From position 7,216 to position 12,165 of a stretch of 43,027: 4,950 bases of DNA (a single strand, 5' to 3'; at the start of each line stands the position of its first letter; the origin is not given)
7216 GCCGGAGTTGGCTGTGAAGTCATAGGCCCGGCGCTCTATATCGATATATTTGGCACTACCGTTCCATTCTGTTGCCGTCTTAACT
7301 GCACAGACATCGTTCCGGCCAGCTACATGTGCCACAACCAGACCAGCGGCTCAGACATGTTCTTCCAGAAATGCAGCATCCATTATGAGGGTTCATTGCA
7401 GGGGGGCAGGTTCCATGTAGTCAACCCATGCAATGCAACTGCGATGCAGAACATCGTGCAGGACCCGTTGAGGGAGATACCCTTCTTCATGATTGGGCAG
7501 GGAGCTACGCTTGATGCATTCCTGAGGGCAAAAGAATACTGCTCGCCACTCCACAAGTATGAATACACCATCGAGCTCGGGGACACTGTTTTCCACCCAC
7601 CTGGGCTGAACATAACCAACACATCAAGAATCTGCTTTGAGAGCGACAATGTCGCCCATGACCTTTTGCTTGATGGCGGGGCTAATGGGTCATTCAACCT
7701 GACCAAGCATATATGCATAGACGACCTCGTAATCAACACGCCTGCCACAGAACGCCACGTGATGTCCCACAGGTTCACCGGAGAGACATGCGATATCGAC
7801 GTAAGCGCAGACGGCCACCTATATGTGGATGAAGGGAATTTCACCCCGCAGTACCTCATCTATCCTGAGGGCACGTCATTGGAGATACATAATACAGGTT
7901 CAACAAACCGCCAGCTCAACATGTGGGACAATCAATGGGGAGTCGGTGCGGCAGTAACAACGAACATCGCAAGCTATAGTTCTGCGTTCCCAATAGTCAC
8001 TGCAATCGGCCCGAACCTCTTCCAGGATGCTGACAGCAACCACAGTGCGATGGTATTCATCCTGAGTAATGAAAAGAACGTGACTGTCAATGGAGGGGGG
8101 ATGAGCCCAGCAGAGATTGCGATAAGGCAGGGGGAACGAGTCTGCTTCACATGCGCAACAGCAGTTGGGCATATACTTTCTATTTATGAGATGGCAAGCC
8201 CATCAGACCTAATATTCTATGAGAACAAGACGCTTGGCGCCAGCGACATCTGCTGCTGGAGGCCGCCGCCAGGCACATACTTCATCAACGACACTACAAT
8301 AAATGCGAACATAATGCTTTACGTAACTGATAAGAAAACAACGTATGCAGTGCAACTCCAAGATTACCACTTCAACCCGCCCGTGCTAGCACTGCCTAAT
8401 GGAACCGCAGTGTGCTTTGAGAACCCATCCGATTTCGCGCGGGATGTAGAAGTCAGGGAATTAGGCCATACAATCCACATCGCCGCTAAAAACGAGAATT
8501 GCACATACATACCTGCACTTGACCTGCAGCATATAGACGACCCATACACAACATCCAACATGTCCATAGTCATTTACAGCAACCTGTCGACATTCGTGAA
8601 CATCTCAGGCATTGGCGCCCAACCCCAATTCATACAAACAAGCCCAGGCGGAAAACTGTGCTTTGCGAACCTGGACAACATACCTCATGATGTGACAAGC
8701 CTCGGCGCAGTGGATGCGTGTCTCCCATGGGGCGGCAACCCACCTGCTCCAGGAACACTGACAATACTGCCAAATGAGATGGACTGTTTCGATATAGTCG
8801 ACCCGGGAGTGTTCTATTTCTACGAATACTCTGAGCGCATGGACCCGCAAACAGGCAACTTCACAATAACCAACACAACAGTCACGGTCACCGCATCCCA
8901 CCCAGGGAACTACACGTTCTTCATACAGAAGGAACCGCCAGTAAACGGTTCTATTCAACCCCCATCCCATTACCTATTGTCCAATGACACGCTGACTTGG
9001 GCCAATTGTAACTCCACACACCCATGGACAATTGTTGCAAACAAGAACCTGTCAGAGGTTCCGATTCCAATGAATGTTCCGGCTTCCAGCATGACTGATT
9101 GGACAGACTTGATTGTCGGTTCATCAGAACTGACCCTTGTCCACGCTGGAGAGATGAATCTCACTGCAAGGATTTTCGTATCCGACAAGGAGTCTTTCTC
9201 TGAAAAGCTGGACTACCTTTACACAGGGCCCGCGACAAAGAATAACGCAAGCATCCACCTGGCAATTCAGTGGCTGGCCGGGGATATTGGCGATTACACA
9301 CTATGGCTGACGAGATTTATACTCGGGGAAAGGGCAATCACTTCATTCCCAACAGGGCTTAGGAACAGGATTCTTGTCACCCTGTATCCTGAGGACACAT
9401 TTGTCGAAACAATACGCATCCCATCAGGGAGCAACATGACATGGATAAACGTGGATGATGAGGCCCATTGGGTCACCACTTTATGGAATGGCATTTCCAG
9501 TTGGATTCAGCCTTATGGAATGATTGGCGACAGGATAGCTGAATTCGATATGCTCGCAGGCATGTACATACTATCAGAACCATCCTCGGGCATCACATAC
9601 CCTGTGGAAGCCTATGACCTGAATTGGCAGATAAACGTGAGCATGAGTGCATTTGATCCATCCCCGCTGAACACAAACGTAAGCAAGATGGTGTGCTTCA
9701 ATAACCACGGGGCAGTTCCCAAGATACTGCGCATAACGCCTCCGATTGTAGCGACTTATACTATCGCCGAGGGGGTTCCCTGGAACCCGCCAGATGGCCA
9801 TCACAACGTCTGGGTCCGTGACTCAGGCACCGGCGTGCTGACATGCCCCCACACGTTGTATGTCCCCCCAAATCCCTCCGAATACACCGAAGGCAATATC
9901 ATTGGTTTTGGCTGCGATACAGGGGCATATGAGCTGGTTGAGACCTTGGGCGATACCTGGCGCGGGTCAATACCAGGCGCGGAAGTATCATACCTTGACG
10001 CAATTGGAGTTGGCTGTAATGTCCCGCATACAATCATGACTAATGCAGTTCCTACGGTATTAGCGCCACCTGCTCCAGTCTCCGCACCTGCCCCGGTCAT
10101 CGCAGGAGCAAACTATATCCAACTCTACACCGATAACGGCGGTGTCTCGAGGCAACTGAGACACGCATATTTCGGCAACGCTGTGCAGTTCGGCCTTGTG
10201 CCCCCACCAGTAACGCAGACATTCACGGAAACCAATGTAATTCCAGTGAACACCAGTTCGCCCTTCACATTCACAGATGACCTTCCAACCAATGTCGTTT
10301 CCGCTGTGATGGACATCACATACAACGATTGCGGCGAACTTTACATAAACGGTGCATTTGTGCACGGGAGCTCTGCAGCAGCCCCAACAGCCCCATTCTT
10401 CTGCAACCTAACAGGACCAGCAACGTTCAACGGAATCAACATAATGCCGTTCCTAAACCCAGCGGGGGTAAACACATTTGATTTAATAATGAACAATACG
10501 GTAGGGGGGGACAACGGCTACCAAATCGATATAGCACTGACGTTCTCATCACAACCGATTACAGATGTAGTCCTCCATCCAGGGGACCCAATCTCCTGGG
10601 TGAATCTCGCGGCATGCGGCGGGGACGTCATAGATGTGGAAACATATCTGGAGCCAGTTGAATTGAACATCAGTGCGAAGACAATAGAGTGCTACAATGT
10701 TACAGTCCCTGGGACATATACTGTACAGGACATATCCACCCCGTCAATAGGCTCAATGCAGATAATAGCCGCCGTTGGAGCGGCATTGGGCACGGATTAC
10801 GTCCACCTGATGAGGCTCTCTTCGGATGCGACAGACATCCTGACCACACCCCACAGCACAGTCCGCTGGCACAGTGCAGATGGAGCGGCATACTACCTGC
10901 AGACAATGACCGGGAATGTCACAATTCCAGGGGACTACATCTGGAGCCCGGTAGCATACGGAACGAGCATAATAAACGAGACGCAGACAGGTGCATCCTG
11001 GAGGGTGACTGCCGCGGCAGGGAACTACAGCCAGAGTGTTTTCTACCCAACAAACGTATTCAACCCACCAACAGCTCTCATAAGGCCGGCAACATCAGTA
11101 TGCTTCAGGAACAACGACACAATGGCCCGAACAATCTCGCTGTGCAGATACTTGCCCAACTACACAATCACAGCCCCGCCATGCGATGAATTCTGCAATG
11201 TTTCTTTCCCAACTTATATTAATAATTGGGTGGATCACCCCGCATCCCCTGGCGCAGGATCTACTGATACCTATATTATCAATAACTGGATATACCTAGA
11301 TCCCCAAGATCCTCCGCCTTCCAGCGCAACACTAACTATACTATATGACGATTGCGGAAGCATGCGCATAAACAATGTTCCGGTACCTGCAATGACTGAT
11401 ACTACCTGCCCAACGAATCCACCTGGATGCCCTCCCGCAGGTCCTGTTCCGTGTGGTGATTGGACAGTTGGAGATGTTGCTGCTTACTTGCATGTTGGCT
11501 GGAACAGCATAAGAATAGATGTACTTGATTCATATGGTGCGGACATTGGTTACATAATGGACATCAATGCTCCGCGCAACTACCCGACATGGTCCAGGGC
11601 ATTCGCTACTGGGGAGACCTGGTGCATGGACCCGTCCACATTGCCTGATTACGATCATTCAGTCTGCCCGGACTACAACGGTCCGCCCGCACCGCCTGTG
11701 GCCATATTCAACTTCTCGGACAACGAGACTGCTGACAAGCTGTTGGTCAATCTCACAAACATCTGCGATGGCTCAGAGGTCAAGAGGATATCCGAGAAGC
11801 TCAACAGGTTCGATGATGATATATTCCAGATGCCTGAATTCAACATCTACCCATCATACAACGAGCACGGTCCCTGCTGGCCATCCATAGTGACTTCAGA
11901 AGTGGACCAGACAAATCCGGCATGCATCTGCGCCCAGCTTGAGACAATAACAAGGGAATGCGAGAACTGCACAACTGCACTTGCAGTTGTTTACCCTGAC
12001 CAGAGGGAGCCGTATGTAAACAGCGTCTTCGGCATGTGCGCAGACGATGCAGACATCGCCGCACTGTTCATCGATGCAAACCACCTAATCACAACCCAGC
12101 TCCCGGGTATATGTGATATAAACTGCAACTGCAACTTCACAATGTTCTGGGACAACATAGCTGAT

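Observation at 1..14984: Candidate undescribed envelope system: seven paralogous membrane proteins, an anchored protein and two very large Cys-rich surface proteins in one coupled block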

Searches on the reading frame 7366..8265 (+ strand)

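Call 65: search_protein_families(library=pfam, proteins=[window:7366-8265:+], max_evalue=1)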
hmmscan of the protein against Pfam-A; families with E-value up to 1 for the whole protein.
window:7366-8265:+ (300 aa): 2 families
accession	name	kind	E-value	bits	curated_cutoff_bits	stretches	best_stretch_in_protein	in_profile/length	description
PF13473.12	Cupredoxin_1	-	0.00041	20.8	27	0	236-262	22-48/104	Cupredoxin-like domain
PF18545.6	HalOD1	-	0.066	13.8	26.3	1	119-155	37-73/74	Halobacterial output domain 1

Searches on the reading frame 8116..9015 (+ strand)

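Call 65: search_protein_families(library=pfam, proteins=[window:8116-9015:+], max_evalue=1)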
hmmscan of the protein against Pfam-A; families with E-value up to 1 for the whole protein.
window:8116-9015:+ (300 aa): 2 families
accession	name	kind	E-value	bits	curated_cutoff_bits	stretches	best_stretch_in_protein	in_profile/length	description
PF13473.12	Cupredoxin_1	-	4.5e-05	23.8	27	1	72-135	18-83/104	Cupredoxin-like domain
PF07495.19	Y_Y_Y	-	0.25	11.7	26.6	1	236-271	10-45/65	Y_Y_Y domain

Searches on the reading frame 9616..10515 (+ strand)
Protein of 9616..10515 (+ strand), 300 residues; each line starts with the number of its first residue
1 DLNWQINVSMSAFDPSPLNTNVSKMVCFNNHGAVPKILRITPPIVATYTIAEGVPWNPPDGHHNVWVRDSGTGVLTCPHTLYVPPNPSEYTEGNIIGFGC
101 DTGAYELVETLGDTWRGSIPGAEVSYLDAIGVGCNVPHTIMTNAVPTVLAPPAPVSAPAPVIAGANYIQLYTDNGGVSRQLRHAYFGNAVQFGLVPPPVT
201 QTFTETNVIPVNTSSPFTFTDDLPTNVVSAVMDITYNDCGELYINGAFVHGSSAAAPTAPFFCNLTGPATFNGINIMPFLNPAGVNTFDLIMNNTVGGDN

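Call 65: search_protein_families(library=pfam, proteins=[window:9616-10515:+], max_evalue=1)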
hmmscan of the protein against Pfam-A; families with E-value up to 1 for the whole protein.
window:9616-10515:+ (300 aa): 1 family
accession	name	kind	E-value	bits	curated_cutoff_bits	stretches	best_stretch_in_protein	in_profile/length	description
PF25564.1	DUF7933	-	0.0047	17.3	26.5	1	199-247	18-66/123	Domain of unknown function (DUF7933)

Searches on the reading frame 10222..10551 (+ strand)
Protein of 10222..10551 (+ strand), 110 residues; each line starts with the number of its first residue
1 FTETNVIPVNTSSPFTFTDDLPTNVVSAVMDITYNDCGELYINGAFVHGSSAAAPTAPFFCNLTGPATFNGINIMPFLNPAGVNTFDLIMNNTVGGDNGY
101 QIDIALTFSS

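Call 64: search_solved_structures(query=A6, max_evalue=10)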
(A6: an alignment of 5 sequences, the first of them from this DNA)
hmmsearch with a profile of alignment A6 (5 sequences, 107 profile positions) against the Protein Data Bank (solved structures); distinct sequences matched with E-value up to 10: 3.
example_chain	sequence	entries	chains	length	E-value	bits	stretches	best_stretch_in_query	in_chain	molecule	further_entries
3w5m_A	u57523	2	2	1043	0.047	17.2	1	12-105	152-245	Putative rhamnosidase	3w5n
2w1w_A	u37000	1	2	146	0.054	17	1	45-93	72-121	LIPOLYTIC ENZYME, G-D-S-L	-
2w47_A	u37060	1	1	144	0.056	16.9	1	45-93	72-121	LIPOLYTIC ENZYME, G-D-S-L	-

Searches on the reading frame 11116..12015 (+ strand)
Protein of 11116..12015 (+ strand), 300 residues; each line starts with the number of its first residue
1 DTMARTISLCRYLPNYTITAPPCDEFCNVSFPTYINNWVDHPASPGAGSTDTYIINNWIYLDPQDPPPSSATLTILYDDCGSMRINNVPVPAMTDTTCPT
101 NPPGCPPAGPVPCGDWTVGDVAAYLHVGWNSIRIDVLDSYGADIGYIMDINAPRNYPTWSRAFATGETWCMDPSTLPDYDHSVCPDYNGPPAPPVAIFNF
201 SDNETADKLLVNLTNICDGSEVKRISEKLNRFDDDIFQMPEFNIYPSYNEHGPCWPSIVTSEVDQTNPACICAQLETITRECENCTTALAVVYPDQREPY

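Call 65: search_protein_families(library=pfam, proteins=[window:11116-12015:+], max_evalue=1)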
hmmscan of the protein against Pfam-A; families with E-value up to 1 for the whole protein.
window:11116-12015:+ (300 aa): 1 family
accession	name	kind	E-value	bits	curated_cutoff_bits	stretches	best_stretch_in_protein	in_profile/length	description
PF11716.13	MDMPI_N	-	0.032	15.3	24.2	1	107-129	20-40/140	Mycothiol maleylpyruvate isomerase N-terminal domain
